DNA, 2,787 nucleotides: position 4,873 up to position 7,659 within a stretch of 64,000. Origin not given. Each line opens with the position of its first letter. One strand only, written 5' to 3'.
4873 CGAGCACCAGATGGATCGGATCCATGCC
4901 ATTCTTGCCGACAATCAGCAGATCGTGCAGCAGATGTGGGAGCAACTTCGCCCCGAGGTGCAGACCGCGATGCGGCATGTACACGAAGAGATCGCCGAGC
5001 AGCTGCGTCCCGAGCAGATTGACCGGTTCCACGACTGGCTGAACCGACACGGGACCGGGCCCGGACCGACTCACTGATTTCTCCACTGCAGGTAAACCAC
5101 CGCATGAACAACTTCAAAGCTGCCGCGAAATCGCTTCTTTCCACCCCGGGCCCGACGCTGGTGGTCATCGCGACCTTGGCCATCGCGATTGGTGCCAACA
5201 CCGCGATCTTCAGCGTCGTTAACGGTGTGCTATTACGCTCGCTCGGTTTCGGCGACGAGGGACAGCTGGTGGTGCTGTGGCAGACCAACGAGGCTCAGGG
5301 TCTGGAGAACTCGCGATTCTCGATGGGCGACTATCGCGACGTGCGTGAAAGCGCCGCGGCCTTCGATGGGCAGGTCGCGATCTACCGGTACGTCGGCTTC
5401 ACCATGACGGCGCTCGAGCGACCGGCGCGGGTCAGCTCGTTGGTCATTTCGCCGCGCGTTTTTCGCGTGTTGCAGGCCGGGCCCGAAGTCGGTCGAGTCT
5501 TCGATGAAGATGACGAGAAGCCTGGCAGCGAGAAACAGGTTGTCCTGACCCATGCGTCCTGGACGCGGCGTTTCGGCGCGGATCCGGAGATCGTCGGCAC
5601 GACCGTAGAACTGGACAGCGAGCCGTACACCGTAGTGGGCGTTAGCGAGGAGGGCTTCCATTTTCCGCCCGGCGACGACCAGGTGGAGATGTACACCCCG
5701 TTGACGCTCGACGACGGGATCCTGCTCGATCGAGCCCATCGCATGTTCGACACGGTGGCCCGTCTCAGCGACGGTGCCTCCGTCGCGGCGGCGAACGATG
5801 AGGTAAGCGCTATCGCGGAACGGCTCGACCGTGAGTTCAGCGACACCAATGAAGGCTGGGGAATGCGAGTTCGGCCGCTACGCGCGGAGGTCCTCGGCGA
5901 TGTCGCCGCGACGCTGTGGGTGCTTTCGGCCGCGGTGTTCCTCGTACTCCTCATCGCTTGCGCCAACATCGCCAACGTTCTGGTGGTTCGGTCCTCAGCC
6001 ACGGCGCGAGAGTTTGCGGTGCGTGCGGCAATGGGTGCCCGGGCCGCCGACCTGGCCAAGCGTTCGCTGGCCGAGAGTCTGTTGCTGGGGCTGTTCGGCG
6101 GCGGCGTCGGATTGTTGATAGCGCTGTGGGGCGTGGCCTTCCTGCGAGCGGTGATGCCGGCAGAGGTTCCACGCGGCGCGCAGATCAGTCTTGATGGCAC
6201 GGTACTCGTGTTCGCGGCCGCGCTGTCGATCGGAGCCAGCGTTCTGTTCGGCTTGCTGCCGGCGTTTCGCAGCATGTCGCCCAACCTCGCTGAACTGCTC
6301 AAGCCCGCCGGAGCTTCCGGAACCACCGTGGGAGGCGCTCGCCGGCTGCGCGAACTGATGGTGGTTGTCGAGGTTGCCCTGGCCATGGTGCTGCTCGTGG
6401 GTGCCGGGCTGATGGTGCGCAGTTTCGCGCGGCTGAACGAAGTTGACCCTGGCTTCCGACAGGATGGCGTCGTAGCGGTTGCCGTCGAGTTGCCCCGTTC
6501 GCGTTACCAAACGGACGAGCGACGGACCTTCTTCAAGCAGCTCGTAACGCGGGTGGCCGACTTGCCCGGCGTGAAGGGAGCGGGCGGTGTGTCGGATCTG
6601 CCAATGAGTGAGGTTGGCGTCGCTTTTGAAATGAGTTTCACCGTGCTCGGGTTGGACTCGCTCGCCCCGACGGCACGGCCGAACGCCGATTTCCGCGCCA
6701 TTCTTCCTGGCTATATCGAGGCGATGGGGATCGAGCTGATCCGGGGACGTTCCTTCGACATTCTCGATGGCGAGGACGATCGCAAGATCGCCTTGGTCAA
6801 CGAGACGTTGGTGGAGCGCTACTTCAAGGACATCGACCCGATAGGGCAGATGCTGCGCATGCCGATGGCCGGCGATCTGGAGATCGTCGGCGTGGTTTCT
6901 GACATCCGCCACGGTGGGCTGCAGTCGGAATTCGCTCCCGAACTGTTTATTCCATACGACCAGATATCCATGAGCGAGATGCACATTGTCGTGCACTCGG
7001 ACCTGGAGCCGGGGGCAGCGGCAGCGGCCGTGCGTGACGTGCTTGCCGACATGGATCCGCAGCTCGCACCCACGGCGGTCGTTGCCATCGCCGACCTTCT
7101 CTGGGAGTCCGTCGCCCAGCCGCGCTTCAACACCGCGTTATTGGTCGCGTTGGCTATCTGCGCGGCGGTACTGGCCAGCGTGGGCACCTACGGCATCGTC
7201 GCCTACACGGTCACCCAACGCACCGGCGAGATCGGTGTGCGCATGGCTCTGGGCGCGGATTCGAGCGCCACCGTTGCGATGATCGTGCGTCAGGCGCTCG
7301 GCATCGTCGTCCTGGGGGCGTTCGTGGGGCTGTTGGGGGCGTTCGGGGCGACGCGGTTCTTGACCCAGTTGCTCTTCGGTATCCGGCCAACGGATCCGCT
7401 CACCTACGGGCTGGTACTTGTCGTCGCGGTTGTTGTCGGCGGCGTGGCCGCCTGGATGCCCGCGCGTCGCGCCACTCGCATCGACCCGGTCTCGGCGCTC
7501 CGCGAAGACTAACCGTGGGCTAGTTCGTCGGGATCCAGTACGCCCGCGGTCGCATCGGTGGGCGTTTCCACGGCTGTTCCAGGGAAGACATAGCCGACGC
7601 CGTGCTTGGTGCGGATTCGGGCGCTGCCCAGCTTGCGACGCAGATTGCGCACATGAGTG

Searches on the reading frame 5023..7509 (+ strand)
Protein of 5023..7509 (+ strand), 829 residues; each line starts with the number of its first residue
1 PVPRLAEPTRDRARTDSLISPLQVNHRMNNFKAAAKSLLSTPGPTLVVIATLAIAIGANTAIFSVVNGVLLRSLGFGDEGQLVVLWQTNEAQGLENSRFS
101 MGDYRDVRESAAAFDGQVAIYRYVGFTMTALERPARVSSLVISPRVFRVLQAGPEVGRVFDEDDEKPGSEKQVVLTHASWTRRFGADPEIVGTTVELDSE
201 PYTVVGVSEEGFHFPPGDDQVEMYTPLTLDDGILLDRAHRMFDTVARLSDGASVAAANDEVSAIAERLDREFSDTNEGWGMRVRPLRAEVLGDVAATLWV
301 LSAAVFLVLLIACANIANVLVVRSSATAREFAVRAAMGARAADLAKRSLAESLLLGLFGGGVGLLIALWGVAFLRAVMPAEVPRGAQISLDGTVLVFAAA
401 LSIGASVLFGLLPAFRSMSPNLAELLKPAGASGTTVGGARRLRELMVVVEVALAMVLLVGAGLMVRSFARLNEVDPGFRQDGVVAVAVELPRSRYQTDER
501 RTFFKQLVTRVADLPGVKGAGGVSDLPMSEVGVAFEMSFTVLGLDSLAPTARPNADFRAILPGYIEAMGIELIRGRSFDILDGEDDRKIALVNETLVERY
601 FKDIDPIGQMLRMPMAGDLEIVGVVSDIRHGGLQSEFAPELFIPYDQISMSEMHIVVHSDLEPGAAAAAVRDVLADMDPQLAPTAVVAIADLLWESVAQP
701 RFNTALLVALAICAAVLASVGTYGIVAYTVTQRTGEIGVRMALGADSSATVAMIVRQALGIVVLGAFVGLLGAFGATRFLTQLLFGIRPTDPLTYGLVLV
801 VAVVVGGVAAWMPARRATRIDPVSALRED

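Call 27: search_protein_families(library=pfam, proteins=[window:5023-7509:+], max_evalue=0.0001)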
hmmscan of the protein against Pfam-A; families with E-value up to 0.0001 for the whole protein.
window:5023-7509:+ (829 aa): 2 families
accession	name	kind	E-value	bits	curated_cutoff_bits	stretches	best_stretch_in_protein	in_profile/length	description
PF12704.14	MacB_PCD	-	4.7e-32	112.4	27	2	45-263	1-206/207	MacB-like periplasmic core domain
PF02687.27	FtsX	-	4e-21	75.7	25.5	2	709-822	2-120/120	FtsX-like permease C-terminal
